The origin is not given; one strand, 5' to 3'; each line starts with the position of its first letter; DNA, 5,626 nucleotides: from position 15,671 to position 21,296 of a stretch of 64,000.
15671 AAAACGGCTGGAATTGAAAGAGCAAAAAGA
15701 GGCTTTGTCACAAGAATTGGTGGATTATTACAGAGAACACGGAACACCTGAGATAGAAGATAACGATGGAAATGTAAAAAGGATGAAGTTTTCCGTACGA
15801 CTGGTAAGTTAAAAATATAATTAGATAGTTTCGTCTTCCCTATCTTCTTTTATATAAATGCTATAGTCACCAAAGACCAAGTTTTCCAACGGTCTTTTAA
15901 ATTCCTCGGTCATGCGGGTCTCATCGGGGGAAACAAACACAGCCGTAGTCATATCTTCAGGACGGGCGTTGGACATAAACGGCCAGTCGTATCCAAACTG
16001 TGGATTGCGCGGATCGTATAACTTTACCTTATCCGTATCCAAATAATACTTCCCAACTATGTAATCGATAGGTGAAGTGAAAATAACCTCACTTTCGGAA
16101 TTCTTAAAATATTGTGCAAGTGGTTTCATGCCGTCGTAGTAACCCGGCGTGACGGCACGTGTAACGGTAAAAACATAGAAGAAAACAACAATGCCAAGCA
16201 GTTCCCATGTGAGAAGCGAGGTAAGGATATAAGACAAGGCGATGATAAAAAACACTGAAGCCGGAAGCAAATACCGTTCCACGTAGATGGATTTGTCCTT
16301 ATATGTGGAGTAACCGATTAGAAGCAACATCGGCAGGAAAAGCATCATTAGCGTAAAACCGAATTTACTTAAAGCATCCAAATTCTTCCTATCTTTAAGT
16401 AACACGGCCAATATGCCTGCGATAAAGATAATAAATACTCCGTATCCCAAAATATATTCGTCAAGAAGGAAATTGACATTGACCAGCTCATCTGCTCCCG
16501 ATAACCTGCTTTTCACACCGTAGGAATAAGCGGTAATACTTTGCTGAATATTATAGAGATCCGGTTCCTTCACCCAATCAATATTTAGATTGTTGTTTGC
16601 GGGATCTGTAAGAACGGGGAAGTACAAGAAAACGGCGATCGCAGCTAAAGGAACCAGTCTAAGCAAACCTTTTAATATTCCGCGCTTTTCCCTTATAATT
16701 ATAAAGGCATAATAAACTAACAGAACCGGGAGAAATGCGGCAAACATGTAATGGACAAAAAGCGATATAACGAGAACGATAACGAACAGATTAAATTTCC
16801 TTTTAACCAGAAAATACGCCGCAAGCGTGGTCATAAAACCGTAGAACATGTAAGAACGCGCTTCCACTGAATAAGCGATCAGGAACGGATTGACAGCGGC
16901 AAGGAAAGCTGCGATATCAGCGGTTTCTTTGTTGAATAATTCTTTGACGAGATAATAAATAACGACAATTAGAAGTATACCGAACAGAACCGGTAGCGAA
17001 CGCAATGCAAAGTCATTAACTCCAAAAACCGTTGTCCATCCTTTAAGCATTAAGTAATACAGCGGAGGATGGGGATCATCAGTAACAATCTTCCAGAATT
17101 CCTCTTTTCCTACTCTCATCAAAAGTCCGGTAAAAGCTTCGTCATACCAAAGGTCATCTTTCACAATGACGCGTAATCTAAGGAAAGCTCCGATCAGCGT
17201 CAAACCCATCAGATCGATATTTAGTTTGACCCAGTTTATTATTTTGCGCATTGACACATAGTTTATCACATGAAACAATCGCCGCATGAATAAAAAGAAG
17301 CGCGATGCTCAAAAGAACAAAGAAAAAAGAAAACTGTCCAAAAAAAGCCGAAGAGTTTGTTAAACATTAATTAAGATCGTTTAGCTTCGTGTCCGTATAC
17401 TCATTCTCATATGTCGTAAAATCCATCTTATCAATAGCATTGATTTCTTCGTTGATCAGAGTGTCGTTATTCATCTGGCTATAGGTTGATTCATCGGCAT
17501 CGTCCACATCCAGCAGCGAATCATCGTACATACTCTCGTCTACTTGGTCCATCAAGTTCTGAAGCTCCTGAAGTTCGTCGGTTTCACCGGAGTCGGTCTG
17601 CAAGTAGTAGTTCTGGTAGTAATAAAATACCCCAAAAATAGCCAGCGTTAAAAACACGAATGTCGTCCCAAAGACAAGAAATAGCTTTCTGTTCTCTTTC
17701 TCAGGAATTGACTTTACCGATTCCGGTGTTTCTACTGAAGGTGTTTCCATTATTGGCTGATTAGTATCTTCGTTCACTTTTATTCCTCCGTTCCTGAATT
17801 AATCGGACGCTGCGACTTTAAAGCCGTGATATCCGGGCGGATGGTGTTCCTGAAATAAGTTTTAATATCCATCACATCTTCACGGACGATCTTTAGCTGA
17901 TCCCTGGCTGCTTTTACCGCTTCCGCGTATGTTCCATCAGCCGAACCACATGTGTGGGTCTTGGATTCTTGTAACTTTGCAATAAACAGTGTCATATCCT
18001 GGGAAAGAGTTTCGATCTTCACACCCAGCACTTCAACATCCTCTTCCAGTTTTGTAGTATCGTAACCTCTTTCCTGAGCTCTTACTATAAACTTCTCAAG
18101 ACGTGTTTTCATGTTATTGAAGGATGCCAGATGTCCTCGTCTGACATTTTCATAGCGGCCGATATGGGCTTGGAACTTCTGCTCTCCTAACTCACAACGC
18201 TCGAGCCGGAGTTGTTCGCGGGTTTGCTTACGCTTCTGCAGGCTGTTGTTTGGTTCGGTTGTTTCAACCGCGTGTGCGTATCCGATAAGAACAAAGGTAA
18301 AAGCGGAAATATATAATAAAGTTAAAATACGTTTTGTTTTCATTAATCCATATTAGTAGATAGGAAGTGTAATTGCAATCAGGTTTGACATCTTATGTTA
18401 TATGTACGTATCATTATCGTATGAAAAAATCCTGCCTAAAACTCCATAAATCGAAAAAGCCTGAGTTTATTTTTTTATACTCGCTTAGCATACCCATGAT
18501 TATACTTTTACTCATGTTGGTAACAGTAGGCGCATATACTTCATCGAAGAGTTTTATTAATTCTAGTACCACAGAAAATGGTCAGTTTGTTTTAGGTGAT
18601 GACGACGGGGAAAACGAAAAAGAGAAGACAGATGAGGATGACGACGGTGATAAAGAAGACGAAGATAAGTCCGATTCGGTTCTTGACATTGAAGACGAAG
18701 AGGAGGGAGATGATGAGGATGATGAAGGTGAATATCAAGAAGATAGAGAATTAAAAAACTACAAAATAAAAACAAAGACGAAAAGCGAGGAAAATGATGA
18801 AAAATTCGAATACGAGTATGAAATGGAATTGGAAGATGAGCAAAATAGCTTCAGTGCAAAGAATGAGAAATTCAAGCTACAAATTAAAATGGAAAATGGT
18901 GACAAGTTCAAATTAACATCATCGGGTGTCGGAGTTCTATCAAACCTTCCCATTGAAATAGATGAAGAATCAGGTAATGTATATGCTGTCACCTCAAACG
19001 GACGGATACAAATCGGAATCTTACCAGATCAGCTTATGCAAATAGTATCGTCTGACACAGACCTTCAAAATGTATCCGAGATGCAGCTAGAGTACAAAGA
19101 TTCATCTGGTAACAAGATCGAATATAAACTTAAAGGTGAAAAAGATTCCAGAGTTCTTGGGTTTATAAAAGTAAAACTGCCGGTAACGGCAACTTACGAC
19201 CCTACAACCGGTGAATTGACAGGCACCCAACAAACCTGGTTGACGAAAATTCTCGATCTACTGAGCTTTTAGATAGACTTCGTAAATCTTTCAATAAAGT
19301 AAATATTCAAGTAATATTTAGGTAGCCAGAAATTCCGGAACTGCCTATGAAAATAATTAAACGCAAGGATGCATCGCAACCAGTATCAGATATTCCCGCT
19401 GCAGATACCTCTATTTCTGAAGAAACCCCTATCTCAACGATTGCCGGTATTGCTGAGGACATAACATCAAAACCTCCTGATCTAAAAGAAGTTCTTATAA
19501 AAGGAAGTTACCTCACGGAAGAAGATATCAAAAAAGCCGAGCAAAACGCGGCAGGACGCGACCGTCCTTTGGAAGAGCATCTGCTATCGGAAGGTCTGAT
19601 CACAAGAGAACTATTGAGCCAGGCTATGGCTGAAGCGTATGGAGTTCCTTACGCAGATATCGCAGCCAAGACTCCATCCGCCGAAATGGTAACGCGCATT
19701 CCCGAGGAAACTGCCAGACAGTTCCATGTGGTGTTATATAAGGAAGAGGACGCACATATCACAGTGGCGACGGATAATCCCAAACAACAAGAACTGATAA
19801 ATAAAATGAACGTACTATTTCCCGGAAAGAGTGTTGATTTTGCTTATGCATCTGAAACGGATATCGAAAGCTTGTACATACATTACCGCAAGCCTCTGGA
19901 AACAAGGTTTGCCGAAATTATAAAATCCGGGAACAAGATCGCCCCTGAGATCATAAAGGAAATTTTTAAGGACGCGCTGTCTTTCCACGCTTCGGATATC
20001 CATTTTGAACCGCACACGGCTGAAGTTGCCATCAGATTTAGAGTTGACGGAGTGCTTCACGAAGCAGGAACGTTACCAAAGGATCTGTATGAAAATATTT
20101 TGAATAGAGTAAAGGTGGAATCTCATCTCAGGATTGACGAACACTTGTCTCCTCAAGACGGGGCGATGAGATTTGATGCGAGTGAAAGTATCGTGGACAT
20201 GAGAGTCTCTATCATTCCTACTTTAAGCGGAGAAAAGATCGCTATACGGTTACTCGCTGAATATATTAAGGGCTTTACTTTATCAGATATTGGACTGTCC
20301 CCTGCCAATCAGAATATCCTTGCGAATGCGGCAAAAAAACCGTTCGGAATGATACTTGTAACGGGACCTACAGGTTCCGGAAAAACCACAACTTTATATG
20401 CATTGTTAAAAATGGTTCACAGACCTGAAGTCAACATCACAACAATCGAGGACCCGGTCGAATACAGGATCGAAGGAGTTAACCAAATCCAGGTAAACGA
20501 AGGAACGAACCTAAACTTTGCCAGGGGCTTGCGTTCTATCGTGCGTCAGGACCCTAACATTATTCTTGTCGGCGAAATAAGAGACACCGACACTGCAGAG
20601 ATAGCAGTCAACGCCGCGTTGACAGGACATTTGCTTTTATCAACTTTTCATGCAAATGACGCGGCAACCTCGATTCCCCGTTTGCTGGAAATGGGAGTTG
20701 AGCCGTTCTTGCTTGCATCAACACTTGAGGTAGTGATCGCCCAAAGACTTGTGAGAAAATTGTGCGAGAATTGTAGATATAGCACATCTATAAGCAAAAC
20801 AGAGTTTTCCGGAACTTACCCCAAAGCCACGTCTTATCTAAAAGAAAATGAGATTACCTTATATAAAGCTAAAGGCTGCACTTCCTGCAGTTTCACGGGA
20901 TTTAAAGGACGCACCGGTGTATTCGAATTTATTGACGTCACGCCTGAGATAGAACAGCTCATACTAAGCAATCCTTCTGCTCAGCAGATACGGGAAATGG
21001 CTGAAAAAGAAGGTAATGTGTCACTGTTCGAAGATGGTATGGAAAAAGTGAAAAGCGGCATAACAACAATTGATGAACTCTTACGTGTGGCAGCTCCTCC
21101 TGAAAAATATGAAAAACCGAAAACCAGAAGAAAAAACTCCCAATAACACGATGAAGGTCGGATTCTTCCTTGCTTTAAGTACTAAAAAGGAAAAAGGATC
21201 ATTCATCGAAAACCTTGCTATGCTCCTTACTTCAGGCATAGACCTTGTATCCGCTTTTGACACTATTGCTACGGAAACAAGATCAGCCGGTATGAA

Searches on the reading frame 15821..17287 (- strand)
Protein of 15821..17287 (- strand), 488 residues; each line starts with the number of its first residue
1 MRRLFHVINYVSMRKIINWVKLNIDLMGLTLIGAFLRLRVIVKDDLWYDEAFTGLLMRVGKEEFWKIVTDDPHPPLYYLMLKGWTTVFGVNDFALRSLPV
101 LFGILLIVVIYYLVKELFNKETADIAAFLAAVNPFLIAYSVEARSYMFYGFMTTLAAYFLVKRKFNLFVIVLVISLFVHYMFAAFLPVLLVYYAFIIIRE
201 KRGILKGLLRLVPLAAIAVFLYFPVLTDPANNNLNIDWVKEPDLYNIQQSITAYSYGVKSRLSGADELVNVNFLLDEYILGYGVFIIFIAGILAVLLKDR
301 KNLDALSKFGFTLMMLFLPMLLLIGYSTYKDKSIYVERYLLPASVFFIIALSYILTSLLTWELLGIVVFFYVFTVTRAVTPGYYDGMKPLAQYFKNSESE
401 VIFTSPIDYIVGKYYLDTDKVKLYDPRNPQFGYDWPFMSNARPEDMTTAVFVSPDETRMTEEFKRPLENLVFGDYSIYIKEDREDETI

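Call 89: search_protein_families(library=pfam, proteins=[window:15821-17287:-], max_evalue=0.00001)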
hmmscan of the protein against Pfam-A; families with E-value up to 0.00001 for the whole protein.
window:15821-17287:- (488 aa): 1 family
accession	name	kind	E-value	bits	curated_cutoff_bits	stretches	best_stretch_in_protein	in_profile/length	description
PF13231.12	PMT_2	-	1.2e-12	48.8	26.1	1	73-226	2-158/160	Dolichyl-phosphate-mannose-protein mannosyltransferase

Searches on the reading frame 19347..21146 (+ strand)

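Call 9: search_protein_families(library=pfam, proteins=[window:19347-21146:+], max_evalue=0.001)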
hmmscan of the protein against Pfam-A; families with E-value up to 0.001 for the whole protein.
window:19347-21146:+ (599 aa): 4 families
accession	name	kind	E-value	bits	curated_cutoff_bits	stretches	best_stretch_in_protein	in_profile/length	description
PF00437.27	T2SSE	-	5.2e-123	410.8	24.9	1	198-580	7-370/370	Type II/IV secretion system protein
PF05157.20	MshEN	-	1.2e-12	48.1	23.1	1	98-182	1-85/90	MshEN domain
PF25199.1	nSTAND_NTPase5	-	0.00013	22.2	34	1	326-384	34-93/145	Novel STAND NTPase 5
PF13401.12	AAA_22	-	0.00024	21.9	27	0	334-363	6-37/130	AAA domain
